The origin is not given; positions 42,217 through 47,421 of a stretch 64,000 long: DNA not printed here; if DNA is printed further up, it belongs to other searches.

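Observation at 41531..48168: Four-gene operon around a giant lipid-anchored, Cys-rich VirB6/TrbL-like protein with its own beta-barrel partner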

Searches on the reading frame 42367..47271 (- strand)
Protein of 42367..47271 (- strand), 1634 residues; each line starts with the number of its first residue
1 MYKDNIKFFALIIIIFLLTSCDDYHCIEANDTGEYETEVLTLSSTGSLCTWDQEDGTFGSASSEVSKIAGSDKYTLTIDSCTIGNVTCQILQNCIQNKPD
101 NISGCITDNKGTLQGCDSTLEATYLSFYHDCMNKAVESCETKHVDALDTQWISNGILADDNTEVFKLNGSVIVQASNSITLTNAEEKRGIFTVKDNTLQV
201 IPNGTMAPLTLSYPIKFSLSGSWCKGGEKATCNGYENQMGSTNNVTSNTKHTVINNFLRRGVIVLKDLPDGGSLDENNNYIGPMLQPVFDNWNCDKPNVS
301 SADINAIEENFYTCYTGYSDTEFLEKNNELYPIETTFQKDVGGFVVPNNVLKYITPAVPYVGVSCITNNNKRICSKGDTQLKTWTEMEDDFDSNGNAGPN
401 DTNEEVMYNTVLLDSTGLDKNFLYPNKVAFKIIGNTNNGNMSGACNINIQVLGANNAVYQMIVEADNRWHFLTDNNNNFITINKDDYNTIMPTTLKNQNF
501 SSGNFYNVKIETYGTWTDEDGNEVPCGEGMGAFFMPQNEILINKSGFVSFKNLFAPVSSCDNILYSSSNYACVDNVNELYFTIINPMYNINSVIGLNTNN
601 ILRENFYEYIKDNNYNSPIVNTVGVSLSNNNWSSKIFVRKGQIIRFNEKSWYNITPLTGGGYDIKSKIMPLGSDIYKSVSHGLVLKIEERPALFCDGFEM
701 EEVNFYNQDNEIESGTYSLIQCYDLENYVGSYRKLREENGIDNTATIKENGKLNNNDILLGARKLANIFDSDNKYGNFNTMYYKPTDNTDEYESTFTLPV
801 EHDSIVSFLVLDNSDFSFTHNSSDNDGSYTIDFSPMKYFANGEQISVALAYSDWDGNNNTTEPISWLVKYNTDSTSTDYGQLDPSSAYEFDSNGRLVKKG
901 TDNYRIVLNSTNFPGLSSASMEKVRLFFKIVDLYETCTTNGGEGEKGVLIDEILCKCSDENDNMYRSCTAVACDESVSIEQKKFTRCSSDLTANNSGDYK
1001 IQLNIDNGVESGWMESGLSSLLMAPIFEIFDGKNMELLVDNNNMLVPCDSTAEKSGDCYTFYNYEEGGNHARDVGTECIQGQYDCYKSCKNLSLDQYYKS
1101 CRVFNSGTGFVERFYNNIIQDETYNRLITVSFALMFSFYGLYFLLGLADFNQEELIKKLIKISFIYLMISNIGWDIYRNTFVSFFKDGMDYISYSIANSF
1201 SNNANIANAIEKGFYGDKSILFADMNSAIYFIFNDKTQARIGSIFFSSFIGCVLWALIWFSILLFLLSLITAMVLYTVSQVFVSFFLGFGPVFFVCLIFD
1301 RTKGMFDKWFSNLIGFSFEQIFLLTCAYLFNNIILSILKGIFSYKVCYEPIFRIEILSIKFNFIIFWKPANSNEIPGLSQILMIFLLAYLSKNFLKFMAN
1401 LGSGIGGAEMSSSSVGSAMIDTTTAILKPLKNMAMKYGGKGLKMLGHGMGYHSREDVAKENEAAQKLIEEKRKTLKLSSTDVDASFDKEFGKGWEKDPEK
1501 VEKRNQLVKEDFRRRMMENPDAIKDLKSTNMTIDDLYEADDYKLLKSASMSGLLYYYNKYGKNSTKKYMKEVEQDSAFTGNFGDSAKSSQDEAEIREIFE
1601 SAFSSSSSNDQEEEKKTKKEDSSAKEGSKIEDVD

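Call 3: search_protein_families(library=pfam, proteins=[window:42367-47271:-], max_evalue=1)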
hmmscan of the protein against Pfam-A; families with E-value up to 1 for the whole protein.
window:42367-47271:- (1634 aa): 1 family
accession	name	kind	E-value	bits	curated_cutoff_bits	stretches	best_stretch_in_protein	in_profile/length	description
PF04610.19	TrbL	-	4.5e-17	63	25.9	1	1135-1339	4-185/215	TrbL/VirB6 plasmid conjugal transfer protein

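Call 4: search_protein_families(library=ncbifam, proteins=[window:42367-47271:-], max_evalue=1)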
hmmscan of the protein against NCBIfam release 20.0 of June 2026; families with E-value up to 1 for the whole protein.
window:42367-47271:- (1634 aa): 1 family
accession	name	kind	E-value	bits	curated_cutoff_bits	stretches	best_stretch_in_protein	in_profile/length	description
NF010426.0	PRK13852.1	equivalog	2.8e-05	23.4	206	1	1155-1329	64-217/295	type IV secretion system protein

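Call 6: find_homologous_proteins(query=window:42367-47271:-, max_evalue=0.001)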
Query window:42367-47271:- (1634 aa): 8 proteins with E <= 0.001 among 7997 candidates.
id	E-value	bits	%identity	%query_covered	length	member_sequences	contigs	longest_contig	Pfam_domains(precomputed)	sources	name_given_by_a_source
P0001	0.0e+0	3726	99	100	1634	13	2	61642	PF04610.20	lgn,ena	-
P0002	0.0e+0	2547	68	100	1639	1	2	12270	PF04610.20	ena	-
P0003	0.0e+0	2544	67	100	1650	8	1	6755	PF04610.20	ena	-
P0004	0.0e+0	1858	53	100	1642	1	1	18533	PF04610.20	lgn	-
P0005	0.0e+0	1853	53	100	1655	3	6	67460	PF04610.20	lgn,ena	-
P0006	0.0e+0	1831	52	100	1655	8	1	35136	PF04610.20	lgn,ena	-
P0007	0.0e+0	1546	47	96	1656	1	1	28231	PF04610.20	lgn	-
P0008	2.7e-12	63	24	20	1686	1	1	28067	PF04610.20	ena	-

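Call 8: find_encoding_contigs(protein=P0005, flank=10000, max_places=2)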
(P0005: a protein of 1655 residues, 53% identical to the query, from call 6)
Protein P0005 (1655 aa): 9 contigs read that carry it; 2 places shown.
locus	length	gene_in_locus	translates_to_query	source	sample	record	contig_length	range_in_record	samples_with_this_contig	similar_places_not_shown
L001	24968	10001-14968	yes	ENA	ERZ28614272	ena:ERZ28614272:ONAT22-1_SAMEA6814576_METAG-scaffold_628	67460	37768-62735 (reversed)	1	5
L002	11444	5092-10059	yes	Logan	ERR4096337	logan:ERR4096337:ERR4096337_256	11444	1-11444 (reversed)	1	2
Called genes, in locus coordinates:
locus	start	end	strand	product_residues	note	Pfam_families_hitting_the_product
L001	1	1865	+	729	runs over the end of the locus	PF01336:tRNA_anti-codon (faint), PF00270:DEAD, PF04851:ResIII, PF00271:Helicase_C, PF22590:Cas3-like_C_2 (weak), PF19833:RecG_dom3_C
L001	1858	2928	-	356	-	PF13177:DNA_pol3_delta2, PF24883:NPHP3_N (weak), PF00004:AAA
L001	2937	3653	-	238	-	PF03331:LpxC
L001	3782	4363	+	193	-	PF00210:Ferritin, PF02915:Rubrerythrin, PF21349:RUBY_RBDX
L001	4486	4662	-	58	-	-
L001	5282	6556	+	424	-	PF05970:PIF1, PF13245:AAA_19, PF13604:AAA_30, PF07728:AAA_5 (faint), PF13401:AAA_22, PF18335:SH3_13 (weak), PF21530:Pif1_2B_dom, PF02689:Herpes_Helicase (weak)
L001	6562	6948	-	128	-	PF01219:DAGK_prokar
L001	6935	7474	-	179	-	-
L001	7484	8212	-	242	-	-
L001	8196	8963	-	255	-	PF04002:RadC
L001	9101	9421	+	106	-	-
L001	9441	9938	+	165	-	-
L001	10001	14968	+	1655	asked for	PF04610:TrbL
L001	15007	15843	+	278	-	-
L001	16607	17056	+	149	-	PF02381:MraZ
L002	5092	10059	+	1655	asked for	PF04610:TrbL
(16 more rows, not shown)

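Call 9: find_encoding_contigs(protein=P0007, flank=10000, max_places=2)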
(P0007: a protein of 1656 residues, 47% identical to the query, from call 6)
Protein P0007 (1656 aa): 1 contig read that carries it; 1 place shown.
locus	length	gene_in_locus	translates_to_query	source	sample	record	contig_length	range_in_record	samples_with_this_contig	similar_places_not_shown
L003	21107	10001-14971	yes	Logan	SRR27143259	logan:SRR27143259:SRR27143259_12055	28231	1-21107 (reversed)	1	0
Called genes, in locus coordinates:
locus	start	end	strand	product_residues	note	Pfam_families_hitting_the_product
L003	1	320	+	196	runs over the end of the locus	PF01327:Pep_deformylase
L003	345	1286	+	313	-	PF00698:Acyl_transf_1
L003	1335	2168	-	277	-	PF17930:LpxI_N, PF06230:LpxI_C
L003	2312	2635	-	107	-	PF00581:Rhodanese (weak)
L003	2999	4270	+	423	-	PF00390:malic, PF03949:Malic_M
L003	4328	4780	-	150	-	-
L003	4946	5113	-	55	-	PF07963:N_methyl (weak)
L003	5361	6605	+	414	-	PF05970:PIF1, PF07728:AAA_5 (faint), PF13245:AAA_19, PF13401:AAA_22, PF13604:AAA_30, PF18335:SH3_13 (weak), PF21530:Pif1_2B_dom, PF02689:Herpes_Helicase (weak)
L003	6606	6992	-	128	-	PF01219:DAGK_prokar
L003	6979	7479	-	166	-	-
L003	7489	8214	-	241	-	-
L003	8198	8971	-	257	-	PF04002:RadC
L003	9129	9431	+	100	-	-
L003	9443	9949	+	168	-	-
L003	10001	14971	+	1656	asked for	PF04610:TrbL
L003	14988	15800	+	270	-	-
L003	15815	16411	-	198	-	PF04608:PgpA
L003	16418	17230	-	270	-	PF01148:CTP_transf_1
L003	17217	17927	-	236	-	PF01255:Prenyltransf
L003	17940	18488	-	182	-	PF01765:RRF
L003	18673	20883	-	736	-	PF00580:UvrD-helicase, PF01443:Viral_helicase1 (faint), PF13245:AAA_19, PF13361:UvrD_C, PF13538:UvrD_C_2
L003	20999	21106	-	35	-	?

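Call 10: find_encoding_contigs(protein=P0008, flank=10000, max_places=2)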
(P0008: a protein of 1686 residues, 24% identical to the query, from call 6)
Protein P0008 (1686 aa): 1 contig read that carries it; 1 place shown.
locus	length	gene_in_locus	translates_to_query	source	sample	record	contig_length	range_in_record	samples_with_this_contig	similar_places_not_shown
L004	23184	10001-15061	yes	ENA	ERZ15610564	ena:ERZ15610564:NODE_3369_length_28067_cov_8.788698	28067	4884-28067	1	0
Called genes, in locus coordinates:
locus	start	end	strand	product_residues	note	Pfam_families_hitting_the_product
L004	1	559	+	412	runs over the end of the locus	PF05496:RuvB_N (faint), PF13177:DNA_pol3_delta2, PF00004:AAA, PF13173:AAA_14 (weak), PF13401:AAA_22 (weak), PF22608:DNAX_ATPase_lid, PF12169:DNA_pol3_gamma3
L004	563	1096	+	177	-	PF01252:Peptidase_A8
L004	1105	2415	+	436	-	PF00512:HisKA, PF02518:HATPase_c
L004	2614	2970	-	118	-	-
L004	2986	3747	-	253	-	PF01553:Acyltransferase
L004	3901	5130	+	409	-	PF02491:SHS2_FTSA, PF11104:PilM_2, PF06723:MreB_Mbl, PF14450:FtsA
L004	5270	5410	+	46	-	PF00468:Ribosomal_L34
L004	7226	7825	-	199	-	PF02417:Chromate_transp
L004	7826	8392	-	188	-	PF02417:Chromate_transp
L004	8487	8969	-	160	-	PF03013:Pyr_excise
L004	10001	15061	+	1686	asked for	PF04610:TrbL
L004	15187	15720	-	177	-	PF02075:RuvC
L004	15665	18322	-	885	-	PF00912:Transgly, PF17092:PCB_OB, PF00905:Transpeptidase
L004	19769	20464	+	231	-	PF01027:Bax1-I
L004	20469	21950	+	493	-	PF00089:Trypsin, PF13365:Trypsin_2, PF00595:PDZ, PF13180:PDZ_2, PF17820:PDZ_6 (weak)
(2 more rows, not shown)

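Call 16: find_related_loci(query=A1, collection=genome_contigs, flank=10000)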
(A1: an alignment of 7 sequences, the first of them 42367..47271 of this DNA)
Query A1 (1634 aa) in genome_contigs; peptide patterns used: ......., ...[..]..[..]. (x = any residue, [..] = any of these).
57 stretches matched a pattern; 10 encode a relative of the query (tblastn E <= 1e-3); 10 distinct loci.
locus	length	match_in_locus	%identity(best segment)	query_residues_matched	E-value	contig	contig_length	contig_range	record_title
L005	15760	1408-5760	38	5-1554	0e+0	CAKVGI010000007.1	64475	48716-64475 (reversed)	MAG: uncultured Rickettsiales bacterium isolate REFINED_METABAT215_TOP10_CONTIGS_1500_ASSEMBLY_K77_MERGED__Nepal_MoBio_F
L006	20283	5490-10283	41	1-1610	0e+0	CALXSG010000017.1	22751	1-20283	MAG: uncultured Rickettsiales bacterium isolate BRZ_MD__bin29 genome assembly, contig: BRZ_MD__NODE_1913_length_22751_co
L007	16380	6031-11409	32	1-1553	6e-121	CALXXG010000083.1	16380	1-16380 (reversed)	MAG: uncultured Rickettsiales bacterium isolate E02__bin32 genome assembly, contig: E02__k127_2159305, whole genome shot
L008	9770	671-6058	26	8-1476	6e-74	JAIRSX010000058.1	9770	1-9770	MAG: Rickettsiales bacterium isolate Ct408_bin57 k119_884945, whole genome shotgun sequence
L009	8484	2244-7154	28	7-1580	8e-61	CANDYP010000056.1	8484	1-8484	MAG: Rickettsiales bacterium isolate NGIII-112018-84 genome assembly, contig: NGIII-112018-C11350, whole genome shotgun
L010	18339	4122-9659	27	7-1539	1e-40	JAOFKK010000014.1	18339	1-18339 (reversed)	Rickettsiales bacterium isolate AH-709-P14 AH-709-P14_NODE_14, whole genome shotgun sequence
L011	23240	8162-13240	31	1-1528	2e-64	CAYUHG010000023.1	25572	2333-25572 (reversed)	MAG TPA_asm: uncultured Rhizobium sp. isolate SRP219642_co8_395 genome assembly, contig: NODE_2290_length_25572_cov_36.7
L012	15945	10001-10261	35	1239-1334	2e-8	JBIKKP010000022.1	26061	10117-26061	MAG: Rickettsiales bacterium isolate ME2014-08-03_3300034122_group5_bin53 Rohwer_bin1992_scaffold_481_c1, whole genome s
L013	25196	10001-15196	27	20-1450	1e-42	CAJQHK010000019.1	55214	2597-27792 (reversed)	MAG: uncultured Rickettsiales bacterium isolate 0.2_20180403_Bin_25_sub_1 genome assembly, contig: c_000000000342, whole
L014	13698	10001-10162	43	8-51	3e-4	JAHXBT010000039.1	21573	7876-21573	MAG: Rickettsiales bacterium isolate C-137 NODE_38_length_21573_cov_54_ID_75, whole genome shotgun sequence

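Call 26: search_solved_structures(query=A1, max_evalue=1, show_alignments=1)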
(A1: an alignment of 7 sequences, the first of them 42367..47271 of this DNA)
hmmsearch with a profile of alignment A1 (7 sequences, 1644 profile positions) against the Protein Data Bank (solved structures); distinct sequences matched with E-value up to 1: 4.
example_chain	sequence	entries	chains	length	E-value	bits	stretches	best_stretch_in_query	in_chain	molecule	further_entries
6jsc_A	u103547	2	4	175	0.14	12.5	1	813-887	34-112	Hypothetical membrane protein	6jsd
6jsa_A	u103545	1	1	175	0.15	12.5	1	813-887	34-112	Hypothetical membrane protein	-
6hsj_A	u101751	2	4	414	0.79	10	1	1409-1501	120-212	SCP2-thiolase (type-1)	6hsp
6hrv_A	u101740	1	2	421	0.82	10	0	1409-1501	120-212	SCP2-thiolase (type-1)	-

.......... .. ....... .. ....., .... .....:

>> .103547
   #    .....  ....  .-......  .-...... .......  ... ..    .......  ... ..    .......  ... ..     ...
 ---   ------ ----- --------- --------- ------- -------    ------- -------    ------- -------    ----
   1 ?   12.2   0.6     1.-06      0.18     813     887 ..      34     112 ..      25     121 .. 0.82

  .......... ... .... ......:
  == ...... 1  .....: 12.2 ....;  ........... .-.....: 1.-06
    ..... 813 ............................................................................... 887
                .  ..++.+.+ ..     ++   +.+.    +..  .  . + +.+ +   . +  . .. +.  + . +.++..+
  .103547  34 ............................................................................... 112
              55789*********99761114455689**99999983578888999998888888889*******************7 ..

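Call 66: find_encoding_contigs(protein=P0002, flank=10000, max_places=1)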
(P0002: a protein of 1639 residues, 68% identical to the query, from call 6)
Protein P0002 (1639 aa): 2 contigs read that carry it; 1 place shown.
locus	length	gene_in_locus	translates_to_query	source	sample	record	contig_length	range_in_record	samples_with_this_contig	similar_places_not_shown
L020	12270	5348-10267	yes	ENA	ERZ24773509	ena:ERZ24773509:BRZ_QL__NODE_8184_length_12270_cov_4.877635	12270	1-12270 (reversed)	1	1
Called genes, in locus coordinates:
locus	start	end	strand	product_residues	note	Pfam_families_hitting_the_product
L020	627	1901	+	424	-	PF02689:Herpes_Helicase (faint), PF05970:PIF1, PF13245:AAA_19, PF13604:AAA_30, PF07728:AAA_5 (faint), PF13401:AAA_22, PF18335:SH3_13 (weak), PF21530:Pif1_2B_dom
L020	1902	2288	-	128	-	PF01219:DAGK_prokar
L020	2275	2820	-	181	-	-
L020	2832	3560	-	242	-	-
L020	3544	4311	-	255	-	PF04002:RadC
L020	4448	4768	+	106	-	-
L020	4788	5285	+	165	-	-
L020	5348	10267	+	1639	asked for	PF04610:TrbL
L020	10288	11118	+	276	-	-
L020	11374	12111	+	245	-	PF00106:adh_short, PF08659:KR, PF23441:SDR (faint), PF13561:adh_short_C2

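Call 67: find_encoding_contigs(protein=P0004, flank=10000, max_places=1)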
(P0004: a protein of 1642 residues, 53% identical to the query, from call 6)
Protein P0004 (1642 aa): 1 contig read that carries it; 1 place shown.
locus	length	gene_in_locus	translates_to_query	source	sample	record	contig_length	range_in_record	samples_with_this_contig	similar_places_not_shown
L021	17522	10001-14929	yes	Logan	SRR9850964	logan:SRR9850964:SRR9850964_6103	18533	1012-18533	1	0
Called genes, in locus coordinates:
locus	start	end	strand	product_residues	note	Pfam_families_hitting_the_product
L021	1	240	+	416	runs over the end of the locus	?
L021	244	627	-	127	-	PF01022:HTH_5, PF12840:HTH_20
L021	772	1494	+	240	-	PF02463:SMC_N (faint), PF00005:ABC_tran, PF13304:AAA_21 (faint)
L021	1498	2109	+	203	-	PF00300:His_Phos_1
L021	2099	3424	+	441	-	PF08245:Mur_ligase_M, PF02875:Mur_ligase_C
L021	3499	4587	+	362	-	PF04613:LpxD, PF25247:LbH_GLGC (faint), PF25084:LbH_EIF2B (faint), PF25087:GMPPB_C, PF00132:Hexapep, PF14602:Hexapep_2 (weak), PF00132:Hexapep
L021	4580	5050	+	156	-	PF22817:ApeP-like, PF07977:FabA, PF22818:ApeI-like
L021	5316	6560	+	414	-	PF05970:PIF1, PF07728:AAA_5 (faint), PF13245:AAA_19, PF13401:AAA_22, PF13604:AAA_30, PF18335:SH3_13 (weak), PF21530:Pif1_2B_dom, PF02689:Herpes_Helicase (weak)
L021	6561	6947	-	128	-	PF01219:DAGK_prokar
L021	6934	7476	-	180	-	-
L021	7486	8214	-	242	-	-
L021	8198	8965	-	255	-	PF04002:RadC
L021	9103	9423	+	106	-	-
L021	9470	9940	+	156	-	-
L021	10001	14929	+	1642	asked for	PF04610:TrbL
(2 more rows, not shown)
